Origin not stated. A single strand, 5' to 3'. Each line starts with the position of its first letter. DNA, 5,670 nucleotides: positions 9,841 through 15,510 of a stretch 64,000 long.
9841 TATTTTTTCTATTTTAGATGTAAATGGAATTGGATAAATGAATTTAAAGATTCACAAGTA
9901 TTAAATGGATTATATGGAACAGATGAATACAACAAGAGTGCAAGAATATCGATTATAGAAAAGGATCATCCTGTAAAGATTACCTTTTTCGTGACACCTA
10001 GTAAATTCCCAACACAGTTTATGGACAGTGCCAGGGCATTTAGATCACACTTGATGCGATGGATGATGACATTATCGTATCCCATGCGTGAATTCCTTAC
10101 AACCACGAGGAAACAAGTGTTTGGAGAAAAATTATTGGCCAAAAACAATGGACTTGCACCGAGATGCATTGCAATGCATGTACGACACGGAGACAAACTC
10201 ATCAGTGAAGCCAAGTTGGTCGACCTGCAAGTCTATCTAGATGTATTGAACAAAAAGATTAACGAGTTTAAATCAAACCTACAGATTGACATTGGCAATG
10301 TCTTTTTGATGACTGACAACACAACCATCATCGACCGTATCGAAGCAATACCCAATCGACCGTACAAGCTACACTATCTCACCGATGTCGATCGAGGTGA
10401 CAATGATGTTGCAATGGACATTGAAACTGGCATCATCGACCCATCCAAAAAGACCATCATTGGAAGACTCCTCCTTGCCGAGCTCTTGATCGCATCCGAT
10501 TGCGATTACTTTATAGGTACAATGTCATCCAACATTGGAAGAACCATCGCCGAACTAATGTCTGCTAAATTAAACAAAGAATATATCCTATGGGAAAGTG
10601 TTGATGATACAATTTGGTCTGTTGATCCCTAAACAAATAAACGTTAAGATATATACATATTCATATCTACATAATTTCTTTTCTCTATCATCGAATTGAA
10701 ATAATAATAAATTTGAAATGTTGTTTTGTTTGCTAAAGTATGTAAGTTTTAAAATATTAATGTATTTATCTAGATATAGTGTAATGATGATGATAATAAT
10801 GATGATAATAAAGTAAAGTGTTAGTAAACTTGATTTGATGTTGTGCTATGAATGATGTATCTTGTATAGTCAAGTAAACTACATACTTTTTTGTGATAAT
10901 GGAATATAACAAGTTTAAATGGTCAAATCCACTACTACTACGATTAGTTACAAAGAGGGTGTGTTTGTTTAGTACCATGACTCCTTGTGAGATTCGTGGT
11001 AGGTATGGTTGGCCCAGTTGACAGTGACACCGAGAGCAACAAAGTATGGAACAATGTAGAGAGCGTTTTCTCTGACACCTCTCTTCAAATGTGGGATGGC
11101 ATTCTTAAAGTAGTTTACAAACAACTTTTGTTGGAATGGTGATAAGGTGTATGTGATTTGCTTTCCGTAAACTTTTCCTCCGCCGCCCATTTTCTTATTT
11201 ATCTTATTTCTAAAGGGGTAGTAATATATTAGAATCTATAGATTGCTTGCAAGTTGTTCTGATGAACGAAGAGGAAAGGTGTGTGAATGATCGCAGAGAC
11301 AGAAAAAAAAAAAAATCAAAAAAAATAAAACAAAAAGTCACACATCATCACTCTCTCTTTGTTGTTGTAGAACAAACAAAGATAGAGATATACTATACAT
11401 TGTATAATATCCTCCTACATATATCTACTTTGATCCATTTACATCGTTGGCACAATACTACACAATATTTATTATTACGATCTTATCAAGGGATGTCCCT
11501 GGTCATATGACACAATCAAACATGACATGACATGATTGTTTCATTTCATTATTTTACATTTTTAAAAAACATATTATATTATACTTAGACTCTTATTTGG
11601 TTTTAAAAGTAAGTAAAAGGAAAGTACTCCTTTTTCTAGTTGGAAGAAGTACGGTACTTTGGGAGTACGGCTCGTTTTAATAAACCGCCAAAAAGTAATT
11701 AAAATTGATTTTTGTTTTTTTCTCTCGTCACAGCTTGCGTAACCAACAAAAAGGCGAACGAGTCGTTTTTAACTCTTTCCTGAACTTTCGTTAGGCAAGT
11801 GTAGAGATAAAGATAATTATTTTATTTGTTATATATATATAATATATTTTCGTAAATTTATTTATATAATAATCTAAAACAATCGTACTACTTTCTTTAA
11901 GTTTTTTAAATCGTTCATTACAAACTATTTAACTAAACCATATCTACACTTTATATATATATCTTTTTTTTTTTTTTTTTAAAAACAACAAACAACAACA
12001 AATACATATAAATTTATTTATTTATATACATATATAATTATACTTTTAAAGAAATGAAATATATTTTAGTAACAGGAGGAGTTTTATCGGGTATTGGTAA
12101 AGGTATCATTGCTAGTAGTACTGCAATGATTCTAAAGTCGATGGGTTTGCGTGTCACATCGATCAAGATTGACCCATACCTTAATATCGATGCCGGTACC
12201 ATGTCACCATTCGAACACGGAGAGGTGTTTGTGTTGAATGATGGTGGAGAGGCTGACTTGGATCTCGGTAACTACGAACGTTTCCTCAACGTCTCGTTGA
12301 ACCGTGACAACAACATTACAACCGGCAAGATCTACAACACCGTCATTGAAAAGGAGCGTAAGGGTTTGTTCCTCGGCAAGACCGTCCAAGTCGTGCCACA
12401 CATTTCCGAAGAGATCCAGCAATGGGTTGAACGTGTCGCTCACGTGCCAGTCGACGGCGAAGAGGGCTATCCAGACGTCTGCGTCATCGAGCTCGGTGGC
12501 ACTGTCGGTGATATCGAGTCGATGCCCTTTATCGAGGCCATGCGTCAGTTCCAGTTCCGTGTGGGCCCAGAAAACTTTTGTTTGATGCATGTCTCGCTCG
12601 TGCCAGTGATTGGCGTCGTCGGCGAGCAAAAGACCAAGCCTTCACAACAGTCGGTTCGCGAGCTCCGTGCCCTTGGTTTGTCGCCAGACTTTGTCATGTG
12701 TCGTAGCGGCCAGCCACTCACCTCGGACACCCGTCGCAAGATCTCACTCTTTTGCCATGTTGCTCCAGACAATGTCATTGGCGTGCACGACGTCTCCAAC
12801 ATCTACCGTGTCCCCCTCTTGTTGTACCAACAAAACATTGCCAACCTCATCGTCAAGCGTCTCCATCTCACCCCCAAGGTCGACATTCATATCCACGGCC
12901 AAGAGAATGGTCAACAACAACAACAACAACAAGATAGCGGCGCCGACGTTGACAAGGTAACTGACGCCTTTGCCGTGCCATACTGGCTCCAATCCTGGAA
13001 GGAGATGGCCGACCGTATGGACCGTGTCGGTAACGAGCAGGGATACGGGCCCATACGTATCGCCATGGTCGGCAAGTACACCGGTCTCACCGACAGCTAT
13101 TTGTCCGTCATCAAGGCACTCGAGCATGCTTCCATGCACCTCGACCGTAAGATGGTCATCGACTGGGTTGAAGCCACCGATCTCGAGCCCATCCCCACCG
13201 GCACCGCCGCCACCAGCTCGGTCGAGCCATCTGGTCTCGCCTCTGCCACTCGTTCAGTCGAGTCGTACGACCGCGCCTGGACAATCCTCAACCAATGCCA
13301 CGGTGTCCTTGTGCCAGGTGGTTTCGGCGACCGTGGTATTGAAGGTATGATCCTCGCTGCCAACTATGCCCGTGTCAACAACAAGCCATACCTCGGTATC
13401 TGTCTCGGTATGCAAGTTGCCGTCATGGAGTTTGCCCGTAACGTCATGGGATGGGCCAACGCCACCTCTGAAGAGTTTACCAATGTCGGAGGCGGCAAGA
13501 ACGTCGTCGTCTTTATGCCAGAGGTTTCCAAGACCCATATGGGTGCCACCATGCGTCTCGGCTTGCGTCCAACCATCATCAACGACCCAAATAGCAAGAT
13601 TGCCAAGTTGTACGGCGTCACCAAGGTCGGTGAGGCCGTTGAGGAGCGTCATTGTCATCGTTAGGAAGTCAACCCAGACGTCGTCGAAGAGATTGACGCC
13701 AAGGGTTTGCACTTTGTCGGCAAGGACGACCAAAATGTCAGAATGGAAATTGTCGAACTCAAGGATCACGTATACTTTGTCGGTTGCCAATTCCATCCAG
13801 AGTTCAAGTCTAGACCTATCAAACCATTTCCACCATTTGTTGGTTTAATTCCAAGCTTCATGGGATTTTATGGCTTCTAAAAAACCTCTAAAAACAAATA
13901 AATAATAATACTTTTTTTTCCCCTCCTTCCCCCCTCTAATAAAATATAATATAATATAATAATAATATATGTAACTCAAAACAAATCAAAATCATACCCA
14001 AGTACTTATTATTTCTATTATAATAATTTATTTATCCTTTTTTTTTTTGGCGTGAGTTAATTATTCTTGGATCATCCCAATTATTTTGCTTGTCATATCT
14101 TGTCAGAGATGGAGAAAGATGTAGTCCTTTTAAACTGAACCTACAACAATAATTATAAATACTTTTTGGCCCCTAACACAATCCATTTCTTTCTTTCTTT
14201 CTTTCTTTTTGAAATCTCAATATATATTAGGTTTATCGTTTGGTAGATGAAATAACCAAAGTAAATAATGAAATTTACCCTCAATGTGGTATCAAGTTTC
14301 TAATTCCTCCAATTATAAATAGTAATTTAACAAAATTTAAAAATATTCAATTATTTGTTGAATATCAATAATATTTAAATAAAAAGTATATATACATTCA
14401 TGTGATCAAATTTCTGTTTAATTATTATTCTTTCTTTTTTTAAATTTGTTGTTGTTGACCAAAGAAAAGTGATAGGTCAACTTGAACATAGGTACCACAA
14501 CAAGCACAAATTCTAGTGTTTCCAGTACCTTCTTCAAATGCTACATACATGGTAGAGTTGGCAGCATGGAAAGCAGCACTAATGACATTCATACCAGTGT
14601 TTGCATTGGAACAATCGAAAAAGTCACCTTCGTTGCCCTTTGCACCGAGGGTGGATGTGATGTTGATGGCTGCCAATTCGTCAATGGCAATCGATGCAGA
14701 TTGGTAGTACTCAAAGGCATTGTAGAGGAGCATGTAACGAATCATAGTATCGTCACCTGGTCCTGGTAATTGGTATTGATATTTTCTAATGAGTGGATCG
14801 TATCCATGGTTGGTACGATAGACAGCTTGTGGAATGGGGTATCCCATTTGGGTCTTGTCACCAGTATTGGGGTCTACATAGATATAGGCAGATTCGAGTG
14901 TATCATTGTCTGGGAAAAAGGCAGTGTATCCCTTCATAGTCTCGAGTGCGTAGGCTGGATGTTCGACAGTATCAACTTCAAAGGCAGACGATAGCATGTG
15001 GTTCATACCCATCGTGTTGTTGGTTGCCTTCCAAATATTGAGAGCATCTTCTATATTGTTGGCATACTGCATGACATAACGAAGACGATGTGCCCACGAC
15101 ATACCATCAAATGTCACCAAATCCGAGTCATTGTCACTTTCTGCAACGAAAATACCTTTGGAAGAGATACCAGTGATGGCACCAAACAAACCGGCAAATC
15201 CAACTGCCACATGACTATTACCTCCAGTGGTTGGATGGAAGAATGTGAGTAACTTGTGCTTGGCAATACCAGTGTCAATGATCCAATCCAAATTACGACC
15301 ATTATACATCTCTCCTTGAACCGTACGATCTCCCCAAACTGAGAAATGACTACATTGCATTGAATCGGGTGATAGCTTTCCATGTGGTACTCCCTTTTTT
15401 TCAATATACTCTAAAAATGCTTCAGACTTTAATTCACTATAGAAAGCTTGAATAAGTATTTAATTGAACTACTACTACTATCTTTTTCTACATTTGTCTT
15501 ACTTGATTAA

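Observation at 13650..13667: In-frame TAG, plus Arg to Cys, inside the invariant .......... motif of an otherwise intact CTP synthase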

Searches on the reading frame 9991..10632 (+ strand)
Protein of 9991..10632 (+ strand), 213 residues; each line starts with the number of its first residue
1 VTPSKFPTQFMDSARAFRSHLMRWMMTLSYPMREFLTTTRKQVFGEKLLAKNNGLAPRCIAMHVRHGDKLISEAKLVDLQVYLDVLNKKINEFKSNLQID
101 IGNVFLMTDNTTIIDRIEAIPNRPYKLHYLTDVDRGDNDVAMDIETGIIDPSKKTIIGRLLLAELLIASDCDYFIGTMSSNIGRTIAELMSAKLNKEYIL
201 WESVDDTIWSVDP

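Call 51: search_protein_families(library=pfam, proteins=[window:9991-10632:+], max_evalue=0.01)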
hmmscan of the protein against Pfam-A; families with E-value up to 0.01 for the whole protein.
window:9991-10632:+ (213 aa): 1 family
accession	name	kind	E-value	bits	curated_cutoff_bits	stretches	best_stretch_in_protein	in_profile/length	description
PF19745.5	FUT8_N_cat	-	4.7e-11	42.6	27.6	1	3-207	306-497/499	Alpha-(1,6)-fucosyltransferase N- and catalytic domains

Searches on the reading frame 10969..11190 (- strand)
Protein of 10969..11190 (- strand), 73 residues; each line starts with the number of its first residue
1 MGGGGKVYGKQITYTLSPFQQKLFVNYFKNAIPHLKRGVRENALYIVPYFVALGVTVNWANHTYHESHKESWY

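Call 51: search_protein_families(library=pfam, proteins=[window:10969-11190:-], max_evalue=0.01)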
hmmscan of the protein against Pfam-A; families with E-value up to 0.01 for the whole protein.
window:10969-11190:- (73 aa): 2 families
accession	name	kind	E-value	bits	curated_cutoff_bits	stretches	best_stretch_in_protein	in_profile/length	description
PF02939.21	UcrQ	-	6.6e-15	55.2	25.2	1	10-68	12-70/78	UcrQ family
PF10890.13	Cyt_b-c1_8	-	7.9e-09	36.2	24.3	1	10-68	9-67/72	Cytochrome b-c1 complex subunit 8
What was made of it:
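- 10969..11190 (-): Upstream neighbour, cytochrome b-c1 subunit 8 (UcrQ). The same neighbour in the same orientation lies upstream of the Heterostelium gene, which marks this as the orthologous locus. Pfam UcrQ, E 6.6e-15 (call 51).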

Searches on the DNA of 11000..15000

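Call 44: search_rna_families(source=window, start=11000, end=15000, threshold=evalue, max_evalue=1)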
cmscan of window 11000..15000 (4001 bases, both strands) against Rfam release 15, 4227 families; matches with E-value up to 1: 0.
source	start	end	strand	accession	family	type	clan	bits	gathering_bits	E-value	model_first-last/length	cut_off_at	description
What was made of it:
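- On Programmed stop-codon read-through: There is no Rfam match (call 44).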

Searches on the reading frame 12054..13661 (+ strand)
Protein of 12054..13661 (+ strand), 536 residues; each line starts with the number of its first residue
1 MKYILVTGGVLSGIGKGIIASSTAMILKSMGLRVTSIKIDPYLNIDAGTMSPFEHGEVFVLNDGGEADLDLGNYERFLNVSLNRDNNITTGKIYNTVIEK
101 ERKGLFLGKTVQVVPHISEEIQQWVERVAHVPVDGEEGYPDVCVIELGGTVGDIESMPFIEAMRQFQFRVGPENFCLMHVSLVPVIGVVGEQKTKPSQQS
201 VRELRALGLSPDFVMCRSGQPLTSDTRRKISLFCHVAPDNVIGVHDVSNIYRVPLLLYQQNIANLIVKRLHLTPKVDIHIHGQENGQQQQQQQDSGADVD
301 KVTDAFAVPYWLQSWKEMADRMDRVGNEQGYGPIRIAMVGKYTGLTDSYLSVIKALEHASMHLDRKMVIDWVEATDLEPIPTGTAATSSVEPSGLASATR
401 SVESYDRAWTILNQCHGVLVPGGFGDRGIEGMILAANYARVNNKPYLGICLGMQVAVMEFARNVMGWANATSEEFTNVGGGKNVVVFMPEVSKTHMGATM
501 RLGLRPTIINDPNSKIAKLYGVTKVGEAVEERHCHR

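Call 25: find_encoding_contigs(protein=window:12054-13661:+, flank=3000)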
Protein window:12054-13661:+ (536 aa): no gene with exactly this product is on record in the collection.

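Call 31: list_cluster_members(proteins=[P0001, window:12054-13661:+])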
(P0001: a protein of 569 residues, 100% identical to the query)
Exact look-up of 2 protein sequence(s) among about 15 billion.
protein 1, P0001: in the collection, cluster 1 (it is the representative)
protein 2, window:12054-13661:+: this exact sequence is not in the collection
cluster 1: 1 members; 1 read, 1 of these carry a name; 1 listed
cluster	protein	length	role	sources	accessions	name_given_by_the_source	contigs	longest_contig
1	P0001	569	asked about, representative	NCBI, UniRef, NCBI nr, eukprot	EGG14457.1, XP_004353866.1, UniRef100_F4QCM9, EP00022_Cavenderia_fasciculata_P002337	CTP synthase [Cavenderia fasciculata] | CTP synthase n=1 Tax=Cavenderia fasciculata TaxID=261658 RepID=F4QCM9_CACFS | XP_004353866.1 CTP synthase [Cavenderia fasciculata]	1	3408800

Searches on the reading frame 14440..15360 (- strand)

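Call 45: search_protein_families(library=pfam, proteins=[window:14440-15360:-], max_evalue=0.00001)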
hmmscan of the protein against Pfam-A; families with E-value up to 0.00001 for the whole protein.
window:14440-15360:- (306 aa): 0 families

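Call 51: search_protein_families(library=pfam, proteins=[window:14440-15360:-], max_evalue=0.01)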
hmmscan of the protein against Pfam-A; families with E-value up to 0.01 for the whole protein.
window:14440-15360:- (306 aa): 1 family
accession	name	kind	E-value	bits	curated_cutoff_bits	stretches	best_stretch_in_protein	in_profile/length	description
PF03417.21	AAT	-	0.0046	17.1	23.2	0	19-226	8-178/225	Acyl-coenzyme A:6-aminopenicillanic acid acyl-transferase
